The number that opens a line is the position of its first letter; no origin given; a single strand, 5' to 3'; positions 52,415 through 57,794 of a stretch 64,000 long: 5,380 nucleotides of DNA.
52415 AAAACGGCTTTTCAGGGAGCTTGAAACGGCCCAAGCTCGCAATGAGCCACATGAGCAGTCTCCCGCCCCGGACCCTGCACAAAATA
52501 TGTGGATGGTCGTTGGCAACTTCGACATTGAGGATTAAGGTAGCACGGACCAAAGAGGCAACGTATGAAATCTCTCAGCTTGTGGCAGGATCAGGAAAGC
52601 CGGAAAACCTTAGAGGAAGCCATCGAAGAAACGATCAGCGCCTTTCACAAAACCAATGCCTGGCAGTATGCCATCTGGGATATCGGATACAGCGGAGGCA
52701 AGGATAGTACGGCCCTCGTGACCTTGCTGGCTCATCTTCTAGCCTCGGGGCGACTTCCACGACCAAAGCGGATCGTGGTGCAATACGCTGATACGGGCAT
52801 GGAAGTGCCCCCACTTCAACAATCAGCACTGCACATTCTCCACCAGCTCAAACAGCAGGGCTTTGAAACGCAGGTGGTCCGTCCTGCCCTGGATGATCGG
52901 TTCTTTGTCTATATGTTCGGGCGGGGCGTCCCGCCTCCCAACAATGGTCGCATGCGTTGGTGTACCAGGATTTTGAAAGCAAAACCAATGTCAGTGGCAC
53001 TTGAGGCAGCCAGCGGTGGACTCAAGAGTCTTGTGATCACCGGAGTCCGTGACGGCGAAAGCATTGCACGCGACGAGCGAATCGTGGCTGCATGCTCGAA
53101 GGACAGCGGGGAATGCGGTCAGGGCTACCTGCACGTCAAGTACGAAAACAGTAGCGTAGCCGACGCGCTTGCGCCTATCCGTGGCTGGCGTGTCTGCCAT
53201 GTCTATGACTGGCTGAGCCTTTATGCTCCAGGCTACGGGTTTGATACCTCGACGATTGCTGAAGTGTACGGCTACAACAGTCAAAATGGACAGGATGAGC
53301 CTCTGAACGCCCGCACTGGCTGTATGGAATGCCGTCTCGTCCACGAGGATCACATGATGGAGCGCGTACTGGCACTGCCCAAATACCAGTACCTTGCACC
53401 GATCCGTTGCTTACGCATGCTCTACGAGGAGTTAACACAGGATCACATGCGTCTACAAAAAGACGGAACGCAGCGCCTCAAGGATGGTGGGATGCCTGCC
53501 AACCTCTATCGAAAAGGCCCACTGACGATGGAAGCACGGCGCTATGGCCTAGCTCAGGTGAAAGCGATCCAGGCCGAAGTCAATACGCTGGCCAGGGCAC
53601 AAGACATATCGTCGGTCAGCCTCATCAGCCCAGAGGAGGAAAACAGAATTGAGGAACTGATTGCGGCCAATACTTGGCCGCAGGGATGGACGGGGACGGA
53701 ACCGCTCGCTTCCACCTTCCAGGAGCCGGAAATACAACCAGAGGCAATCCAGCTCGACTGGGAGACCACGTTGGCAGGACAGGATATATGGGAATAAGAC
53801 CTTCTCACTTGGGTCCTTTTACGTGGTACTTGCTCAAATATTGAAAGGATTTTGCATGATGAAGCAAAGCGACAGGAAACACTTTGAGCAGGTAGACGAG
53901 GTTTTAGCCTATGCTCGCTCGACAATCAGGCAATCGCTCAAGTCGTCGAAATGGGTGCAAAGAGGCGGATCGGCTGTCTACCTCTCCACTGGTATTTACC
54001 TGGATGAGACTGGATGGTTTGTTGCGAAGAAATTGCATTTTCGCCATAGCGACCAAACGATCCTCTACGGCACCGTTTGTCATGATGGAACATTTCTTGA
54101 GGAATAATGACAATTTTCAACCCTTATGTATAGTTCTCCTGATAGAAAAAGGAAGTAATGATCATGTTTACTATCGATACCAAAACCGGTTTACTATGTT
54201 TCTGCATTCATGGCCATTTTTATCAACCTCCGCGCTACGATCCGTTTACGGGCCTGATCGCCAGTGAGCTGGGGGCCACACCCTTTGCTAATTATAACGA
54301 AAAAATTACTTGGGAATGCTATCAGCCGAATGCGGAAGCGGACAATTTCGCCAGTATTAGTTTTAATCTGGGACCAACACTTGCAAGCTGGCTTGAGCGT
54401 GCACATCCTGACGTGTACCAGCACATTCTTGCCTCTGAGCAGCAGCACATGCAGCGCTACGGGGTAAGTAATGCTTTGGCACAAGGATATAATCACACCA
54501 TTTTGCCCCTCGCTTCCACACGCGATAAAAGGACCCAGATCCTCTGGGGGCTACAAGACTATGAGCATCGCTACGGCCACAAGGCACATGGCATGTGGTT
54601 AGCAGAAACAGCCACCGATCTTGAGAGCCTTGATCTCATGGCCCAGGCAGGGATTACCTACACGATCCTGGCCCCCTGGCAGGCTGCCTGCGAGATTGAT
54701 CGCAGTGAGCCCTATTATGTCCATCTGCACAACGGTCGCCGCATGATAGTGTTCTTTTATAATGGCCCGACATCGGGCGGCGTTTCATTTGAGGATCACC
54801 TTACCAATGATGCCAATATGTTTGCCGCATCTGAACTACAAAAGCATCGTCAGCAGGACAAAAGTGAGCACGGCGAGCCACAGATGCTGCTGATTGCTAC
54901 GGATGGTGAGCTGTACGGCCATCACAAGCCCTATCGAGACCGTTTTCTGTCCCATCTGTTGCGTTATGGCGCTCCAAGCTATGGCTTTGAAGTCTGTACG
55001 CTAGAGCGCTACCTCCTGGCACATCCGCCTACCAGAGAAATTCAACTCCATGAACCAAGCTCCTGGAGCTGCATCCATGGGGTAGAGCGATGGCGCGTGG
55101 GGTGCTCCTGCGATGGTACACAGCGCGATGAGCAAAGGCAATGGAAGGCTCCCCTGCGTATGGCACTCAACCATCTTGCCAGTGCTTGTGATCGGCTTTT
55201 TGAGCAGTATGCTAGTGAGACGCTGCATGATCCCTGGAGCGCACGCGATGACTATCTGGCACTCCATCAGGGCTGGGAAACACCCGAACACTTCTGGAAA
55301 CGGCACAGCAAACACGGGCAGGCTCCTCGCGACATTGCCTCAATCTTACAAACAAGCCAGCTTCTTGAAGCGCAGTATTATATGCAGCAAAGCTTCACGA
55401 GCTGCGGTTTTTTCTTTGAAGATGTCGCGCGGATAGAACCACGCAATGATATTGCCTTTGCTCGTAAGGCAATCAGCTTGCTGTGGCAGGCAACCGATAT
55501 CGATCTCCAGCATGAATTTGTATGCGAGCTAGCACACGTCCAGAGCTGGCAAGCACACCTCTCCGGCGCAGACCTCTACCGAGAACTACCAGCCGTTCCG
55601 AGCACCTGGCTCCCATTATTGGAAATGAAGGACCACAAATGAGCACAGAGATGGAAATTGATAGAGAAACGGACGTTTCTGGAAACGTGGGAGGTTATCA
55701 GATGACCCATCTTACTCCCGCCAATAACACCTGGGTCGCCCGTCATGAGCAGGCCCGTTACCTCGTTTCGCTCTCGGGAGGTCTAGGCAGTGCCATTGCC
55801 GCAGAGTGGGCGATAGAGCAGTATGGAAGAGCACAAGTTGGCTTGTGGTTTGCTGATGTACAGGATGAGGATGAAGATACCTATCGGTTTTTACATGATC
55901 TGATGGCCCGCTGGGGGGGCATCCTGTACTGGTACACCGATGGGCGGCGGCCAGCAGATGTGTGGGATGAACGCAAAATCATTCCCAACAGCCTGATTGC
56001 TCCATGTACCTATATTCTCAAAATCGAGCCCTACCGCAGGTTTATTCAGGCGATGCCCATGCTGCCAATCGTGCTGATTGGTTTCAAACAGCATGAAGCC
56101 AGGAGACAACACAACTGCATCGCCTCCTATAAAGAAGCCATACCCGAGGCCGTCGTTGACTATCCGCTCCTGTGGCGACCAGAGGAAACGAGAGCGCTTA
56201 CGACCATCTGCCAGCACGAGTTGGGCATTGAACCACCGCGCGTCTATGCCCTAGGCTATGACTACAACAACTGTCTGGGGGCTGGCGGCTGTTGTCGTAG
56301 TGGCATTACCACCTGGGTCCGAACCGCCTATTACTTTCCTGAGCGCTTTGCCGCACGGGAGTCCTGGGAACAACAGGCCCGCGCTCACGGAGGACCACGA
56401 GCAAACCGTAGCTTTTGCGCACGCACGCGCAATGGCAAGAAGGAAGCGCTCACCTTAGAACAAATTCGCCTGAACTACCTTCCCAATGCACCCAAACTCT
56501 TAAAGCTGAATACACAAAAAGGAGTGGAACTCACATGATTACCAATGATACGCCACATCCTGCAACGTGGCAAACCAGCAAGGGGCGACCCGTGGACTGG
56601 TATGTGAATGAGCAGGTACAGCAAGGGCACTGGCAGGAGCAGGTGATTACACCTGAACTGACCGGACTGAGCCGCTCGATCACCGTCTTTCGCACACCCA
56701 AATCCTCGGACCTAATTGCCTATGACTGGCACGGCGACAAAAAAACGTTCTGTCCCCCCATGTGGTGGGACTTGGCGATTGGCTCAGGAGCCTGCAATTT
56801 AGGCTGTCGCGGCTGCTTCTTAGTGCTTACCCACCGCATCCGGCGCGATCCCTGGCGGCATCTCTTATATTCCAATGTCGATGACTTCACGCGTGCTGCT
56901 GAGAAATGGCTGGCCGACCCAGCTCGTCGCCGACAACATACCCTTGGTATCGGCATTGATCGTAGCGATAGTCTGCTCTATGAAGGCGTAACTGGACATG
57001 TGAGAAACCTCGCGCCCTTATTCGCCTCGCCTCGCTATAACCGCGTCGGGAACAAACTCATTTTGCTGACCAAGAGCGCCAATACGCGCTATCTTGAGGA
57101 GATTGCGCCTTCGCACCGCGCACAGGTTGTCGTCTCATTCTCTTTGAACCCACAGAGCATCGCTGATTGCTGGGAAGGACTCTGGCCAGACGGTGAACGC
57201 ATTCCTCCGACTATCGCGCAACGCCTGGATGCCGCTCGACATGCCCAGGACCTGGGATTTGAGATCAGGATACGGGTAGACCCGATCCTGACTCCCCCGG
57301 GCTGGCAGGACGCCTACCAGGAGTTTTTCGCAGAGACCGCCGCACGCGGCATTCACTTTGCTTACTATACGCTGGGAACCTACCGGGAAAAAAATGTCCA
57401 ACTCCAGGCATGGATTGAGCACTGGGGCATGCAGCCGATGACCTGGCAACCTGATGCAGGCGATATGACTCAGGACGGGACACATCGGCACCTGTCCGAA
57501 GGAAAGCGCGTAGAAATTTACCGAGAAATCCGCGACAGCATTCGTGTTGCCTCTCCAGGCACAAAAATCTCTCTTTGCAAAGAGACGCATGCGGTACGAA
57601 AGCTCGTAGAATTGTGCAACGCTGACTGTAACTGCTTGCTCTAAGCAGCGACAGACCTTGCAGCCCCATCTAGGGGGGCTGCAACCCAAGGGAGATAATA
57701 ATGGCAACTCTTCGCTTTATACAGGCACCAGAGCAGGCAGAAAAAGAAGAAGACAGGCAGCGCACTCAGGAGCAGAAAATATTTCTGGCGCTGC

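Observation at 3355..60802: Sixteen copies of a 22-24 bp palindrome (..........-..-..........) in short intergenic gaps: a stoperator-like network across the element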

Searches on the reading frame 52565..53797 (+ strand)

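Call 10: search_protein_families(library=pfam, proteins=[window:52565-53797:+], max_evalue=0.001)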
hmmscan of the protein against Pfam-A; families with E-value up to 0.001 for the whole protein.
window:52565-53797:+ (410 aa): 1 family
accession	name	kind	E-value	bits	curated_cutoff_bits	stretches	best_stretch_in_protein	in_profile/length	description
PF01507.26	PAPS_reduct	-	3.6e-05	24.3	22.5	1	42-217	6-149/175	Phosphoadenosine phosphosulfate reductase domain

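Call 38: search_protein_families(library=phrogs, proteins=[window:52565-53797:+], max_evalue=0.001)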
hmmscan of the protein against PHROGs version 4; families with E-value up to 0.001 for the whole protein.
window:52565-53797:+ (410 aa): 3 families
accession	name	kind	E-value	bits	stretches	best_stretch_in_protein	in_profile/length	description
phrog_12882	-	moron, auxiliary metabolic gene and host takeover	8.3e-116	388.1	1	11-386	10-389/404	phosphoadenosine phosphosulfate reductase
phrog_424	-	moron, auxiliary metabolic gene and host takeover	7.4e-12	46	1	40-259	165-341/460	phosphoadenosine phosphosulfate reductase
phrog_2302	-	moron, auxiliary metabolic gene and host takeover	0.00011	22.3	0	40-84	32-74/381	phosphoadenosine phosphosulfate reductase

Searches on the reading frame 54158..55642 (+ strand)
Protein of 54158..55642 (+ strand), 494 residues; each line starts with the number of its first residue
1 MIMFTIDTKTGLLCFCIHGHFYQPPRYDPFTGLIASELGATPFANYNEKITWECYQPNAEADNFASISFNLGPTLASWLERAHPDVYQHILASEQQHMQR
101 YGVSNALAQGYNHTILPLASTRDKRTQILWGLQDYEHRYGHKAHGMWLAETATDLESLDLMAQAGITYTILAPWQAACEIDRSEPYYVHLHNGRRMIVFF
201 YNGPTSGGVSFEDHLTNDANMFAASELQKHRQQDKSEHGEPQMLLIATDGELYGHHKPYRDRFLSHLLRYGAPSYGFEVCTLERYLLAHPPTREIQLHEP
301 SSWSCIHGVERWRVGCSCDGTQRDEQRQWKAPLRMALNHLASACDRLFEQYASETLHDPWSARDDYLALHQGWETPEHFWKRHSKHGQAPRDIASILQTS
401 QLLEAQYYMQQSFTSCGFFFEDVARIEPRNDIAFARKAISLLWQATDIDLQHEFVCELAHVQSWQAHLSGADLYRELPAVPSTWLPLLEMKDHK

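Call 10: search_protein_families(library=pfam, proteins=[window:54158-55642:+], max_evalue=0.001)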
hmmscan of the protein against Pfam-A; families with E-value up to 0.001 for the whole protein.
window:54158-55642:+ (494 aa): 2 families
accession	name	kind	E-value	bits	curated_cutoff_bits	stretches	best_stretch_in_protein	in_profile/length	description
PF12055.13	DUF3536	-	6e-32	111.6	25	1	327-477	3-153/284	Domain of unknown function (DUF3536)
PF03065.20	Glyco_hydro_57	-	5.1e-15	56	21.2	1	96-297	95-290/291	Glycosyl hydrolase family 57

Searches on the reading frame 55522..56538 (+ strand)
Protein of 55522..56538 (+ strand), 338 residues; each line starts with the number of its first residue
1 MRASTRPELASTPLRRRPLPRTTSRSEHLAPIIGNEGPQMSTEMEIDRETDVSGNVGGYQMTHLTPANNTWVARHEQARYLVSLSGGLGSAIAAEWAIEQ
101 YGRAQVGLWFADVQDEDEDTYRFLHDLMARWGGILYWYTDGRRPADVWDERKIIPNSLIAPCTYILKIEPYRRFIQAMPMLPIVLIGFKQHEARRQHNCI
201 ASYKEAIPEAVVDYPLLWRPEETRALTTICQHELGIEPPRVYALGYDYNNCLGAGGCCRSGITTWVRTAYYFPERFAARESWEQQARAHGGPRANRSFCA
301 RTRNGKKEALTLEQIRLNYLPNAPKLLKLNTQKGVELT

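Call 10: search_protein_families(library=pfam, proteins=[window:55522-56538:+], max_evalue=0.001)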
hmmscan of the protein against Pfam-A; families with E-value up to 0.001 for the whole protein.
window:55522-56538:+ (338 aa): 1 family
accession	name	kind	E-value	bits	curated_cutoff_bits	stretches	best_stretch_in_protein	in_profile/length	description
PF01507.26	PAPS_reduct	-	0.00028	21.4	22.5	1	81-217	3-138/175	Phosphoadenosine phosphosulfate reductase domain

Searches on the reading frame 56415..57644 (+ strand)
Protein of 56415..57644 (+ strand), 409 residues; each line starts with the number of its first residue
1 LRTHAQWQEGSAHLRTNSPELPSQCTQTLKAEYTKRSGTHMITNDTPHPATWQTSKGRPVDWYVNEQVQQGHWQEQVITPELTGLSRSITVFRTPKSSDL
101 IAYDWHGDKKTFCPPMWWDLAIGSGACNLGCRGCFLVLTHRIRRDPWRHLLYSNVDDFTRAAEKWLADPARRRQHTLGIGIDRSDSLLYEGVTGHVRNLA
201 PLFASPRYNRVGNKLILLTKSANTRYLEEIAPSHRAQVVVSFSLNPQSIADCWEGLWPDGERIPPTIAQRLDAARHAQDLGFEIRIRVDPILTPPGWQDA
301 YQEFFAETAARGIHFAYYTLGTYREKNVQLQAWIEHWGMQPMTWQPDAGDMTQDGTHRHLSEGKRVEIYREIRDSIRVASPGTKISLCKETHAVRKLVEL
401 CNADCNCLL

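Call 10: search_protein_families(library=pfam, proteins=[window:56415-57644:+], max_evalue=0.001)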
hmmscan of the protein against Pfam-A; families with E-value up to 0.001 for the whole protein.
window:56415-57644:+ (409 aa): 1 family
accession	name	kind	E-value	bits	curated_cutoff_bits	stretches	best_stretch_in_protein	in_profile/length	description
PF20903.3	SPL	-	5.4e-07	29.3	27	1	126-308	86-250/338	Spore photoproduct lyase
